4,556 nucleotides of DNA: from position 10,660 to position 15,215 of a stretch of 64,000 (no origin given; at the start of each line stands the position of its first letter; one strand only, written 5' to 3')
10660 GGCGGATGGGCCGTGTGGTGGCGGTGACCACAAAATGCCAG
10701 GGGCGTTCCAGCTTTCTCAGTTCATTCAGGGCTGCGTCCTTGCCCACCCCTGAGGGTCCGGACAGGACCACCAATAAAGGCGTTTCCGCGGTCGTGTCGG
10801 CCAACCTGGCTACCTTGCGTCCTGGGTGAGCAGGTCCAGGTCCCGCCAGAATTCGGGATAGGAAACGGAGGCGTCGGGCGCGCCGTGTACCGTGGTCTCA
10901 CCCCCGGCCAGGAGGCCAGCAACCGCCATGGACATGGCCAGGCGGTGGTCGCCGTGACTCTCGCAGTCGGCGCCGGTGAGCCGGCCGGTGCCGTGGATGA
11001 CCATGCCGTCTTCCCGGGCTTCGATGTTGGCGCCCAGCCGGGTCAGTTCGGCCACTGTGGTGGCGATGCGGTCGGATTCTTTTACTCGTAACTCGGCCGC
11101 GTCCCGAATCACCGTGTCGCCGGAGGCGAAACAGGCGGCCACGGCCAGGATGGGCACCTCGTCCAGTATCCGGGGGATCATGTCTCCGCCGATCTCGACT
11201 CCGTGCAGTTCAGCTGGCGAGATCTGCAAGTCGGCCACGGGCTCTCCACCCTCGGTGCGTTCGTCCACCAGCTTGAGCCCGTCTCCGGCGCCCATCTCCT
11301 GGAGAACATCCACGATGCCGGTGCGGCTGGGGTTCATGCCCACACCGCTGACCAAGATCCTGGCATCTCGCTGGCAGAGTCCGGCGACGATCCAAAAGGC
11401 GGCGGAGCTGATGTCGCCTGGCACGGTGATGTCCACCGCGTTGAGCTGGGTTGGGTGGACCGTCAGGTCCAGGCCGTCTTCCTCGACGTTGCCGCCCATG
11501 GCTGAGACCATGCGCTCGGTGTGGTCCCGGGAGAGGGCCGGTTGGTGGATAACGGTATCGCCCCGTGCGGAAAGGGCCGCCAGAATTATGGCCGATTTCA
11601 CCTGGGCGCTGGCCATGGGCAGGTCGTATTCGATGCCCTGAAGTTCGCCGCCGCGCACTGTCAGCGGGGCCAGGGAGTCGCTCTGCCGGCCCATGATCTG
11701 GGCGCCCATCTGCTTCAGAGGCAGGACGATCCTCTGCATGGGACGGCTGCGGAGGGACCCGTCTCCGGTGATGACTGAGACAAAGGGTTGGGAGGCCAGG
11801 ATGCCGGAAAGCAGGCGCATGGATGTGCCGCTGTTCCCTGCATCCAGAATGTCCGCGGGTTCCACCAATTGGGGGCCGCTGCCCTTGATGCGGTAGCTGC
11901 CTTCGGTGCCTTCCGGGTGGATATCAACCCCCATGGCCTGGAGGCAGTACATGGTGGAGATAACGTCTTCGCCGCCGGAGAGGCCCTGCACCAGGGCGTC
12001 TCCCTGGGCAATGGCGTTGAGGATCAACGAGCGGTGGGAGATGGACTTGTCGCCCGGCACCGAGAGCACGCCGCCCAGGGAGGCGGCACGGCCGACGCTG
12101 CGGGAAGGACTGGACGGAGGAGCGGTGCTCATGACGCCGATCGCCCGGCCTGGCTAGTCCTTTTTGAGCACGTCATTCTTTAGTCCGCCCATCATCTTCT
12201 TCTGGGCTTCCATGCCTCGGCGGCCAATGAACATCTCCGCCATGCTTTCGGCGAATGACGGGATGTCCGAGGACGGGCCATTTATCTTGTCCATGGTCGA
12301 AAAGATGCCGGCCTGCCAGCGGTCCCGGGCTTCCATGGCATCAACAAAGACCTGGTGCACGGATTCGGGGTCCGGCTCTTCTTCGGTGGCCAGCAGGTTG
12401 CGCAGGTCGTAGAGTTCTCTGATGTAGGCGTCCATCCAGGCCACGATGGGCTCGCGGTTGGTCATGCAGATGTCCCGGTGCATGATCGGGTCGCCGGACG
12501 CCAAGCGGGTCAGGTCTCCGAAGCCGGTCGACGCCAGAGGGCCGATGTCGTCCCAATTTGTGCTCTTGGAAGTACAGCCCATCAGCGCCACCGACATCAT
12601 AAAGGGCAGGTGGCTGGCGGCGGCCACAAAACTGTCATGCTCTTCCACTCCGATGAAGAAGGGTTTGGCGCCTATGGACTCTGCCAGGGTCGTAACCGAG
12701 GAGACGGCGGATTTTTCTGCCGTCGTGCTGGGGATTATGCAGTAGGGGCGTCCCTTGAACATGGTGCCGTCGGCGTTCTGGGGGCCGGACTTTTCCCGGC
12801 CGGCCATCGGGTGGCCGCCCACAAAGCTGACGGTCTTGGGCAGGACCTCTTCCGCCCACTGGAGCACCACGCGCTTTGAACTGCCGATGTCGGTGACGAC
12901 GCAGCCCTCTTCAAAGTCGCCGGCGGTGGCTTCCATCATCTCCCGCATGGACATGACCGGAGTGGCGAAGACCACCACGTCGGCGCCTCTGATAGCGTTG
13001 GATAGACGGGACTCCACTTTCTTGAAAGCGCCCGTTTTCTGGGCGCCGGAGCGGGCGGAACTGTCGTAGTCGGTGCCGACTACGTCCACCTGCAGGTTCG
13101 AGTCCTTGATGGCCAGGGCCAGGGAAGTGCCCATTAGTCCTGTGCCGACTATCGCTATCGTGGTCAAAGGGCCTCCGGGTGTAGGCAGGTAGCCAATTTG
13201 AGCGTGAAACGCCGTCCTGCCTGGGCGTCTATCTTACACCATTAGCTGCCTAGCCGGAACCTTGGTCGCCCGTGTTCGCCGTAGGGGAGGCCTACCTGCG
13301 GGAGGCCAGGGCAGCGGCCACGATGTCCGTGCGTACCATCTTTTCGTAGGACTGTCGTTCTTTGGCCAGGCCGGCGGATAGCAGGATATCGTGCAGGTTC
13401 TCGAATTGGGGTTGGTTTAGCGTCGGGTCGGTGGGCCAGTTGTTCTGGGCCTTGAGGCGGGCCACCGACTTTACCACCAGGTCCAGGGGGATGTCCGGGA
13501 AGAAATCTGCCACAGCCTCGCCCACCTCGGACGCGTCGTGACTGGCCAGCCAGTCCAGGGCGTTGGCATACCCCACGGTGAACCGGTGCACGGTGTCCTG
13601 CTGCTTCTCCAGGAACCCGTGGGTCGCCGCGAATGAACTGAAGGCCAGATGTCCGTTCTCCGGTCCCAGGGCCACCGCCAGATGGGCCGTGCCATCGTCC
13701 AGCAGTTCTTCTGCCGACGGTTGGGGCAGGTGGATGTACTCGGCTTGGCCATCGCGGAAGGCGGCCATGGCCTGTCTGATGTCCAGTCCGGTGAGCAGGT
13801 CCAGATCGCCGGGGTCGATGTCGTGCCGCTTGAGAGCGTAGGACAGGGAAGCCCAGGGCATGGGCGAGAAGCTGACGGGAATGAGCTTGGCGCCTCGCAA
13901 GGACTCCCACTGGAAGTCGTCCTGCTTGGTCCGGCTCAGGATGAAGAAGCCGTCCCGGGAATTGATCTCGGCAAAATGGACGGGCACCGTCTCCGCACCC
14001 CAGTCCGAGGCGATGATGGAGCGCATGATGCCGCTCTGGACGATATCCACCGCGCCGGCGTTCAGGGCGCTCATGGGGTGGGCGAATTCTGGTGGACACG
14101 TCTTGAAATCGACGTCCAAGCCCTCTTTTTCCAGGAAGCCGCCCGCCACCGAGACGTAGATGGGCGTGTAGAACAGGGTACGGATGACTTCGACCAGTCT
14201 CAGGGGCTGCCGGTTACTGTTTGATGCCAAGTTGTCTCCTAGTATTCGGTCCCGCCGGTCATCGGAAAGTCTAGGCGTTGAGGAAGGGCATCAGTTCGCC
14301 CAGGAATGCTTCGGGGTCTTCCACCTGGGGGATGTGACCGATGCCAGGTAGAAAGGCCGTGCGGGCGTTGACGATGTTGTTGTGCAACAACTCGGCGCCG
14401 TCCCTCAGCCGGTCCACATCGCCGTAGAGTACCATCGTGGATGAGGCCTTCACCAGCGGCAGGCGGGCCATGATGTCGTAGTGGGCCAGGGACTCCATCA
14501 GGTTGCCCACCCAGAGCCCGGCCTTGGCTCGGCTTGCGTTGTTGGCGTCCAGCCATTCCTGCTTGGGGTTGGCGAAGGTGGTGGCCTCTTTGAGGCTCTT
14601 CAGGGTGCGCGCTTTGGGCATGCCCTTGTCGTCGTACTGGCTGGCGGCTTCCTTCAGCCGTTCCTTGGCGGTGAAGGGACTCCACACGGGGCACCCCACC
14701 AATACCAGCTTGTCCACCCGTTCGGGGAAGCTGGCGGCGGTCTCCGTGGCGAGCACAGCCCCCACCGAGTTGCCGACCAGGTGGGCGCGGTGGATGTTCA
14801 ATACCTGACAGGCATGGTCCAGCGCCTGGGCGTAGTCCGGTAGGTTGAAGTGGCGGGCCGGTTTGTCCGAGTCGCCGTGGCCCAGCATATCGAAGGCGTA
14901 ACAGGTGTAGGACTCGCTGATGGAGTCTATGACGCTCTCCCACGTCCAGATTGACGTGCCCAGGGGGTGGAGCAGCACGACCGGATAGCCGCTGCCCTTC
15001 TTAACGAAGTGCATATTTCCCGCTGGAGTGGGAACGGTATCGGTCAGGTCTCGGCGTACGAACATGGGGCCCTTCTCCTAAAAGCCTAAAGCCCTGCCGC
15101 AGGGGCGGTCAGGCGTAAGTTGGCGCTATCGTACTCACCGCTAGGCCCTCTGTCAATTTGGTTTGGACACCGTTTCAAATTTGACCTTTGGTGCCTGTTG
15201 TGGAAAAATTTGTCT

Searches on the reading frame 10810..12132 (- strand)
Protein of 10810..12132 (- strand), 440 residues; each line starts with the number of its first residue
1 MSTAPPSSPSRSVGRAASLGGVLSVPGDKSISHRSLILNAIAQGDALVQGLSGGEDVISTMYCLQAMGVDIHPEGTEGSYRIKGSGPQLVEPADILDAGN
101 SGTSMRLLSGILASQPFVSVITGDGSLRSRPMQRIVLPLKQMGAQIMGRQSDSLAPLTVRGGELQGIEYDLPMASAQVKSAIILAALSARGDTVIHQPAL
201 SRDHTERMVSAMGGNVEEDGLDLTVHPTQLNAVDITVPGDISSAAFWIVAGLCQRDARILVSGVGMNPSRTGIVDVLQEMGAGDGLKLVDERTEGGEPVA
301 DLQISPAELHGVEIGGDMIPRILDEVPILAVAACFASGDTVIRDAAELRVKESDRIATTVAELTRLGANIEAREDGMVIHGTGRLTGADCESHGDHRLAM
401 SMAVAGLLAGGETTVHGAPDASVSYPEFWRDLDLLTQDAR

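Call 22: search_protein_families(library=pfam, proteins=[window:10810-12132:-], max_evalue=0.00001)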
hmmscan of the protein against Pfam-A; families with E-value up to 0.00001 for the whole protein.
window:10810-12132:- (440 aa): 1 family
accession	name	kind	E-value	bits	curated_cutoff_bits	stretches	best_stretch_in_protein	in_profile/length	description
PF00275.25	EPSP_synthase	-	1.8e-113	379.8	22.8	1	17-432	5-417/417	EPSP synthase (3-phosphoshikimate 1-carboxyvinyltransferase)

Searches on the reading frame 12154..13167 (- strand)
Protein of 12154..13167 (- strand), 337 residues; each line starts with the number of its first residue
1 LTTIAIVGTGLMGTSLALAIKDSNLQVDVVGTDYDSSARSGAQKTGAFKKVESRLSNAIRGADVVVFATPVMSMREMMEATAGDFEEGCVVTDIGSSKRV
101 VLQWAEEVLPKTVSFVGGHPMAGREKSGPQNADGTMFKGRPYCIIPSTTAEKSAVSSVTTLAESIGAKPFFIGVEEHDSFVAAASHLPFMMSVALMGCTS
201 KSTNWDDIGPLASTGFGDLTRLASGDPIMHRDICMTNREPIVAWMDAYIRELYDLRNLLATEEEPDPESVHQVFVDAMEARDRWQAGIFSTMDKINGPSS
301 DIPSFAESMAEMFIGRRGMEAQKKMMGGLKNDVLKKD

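Call 22: search_protein_families(library=pfam, proteins=[window:12154-13167:-], max_evalue=0.00001)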
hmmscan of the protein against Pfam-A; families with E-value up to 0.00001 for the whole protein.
window:12154-13167:- (337 aa): 5 families
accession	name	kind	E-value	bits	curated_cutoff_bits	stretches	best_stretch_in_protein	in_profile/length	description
PF02153.23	PDH_N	-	7.7e-31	107.1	26.5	1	16-168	1-151/154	Prephenate dehydrogenase, nucleotide-binding domain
PF20463.3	PDH_C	-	1.3e-18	67.7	22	1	175-265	3-94/102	Prephenate dehydrogenase, dimerization domain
PF03807.23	F420_oxidored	-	9.9e-08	32.9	21.6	1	3-91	1-89/94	NADP oxidoreductase coenzyme F420-dependent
PF07991.19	KARI_N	-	8.3e-07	29.2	20.6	1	3-80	6-79/165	Acetohydroxy acid isomeroreductase, NADPH-binding domain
PF03446.21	NAD_binding_2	-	6.4e-06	26.7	21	1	3-123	1-121/161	NAD binding domain of 6-phosphogluconate dehydrogenase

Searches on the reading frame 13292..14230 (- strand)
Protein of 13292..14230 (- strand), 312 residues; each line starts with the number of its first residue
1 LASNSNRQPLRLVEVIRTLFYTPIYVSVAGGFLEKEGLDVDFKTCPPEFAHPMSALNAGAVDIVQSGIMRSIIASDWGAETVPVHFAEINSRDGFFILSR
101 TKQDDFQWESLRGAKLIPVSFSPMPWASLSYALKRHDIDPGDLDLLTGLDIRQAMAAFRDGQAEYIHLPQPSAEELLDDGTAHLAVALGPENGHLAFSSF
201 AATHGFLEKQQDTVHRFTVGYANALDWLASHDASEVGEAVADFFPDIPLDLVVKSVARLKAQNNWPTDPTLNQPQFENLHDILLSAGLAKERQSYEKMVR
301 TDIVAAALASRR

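Call 23: search_protein_families(library=pfam, proteins=[window:13292-14230:-], max_evalue=0.00001)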
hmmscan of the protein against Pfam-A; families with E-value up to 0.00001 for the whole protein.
window:13292-14230:- (312 aa): 1 family
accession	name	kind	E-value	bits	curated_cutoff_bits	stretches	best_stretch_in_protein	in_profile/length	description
PF09084.16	NMT1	-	3.2e-07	30.9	20.5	1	22-231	5-212/216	NMT1/THI5 like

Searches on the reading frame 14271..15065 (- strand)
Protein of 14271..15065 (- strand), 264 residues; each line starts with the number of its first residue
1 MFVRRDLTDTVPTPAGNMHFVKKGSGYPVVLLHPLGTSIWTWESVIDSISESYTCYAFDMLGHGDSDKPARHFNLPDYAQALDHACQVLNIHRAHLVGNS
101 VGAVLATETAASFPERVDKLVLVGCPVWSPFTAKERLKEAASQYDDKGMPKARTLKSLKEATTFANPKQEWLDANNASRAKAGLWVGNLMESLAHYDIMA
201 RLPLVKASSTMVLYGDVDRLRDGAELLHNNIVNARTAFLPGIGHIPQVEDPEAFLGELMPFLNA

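Call 23: search_protein_families(library=pfam, proteins=[window:14271-15065:-], max_evalue=0.00001)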
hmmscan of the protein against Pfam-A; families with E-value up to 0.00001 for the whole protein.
window:14271-15065:- (264 aa): 3 families
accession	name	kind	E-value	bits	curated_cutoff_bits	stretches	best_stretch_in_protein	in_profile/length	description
PF00561.26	Abhydrolase_1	-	2.5e-23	83.5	25.8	1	27-186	1-161/245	alpha/beta hydrolase fold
PF12697.13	Abhydrolase_6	-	3.9e-19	70.6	26.3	1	29-255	1-215/217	Alpha/beta hydrolase family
PF12146.15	Hydrolase_4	-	2.8e-11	43.6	27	1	29-223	7-209/239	Serine aminopeptidase, S33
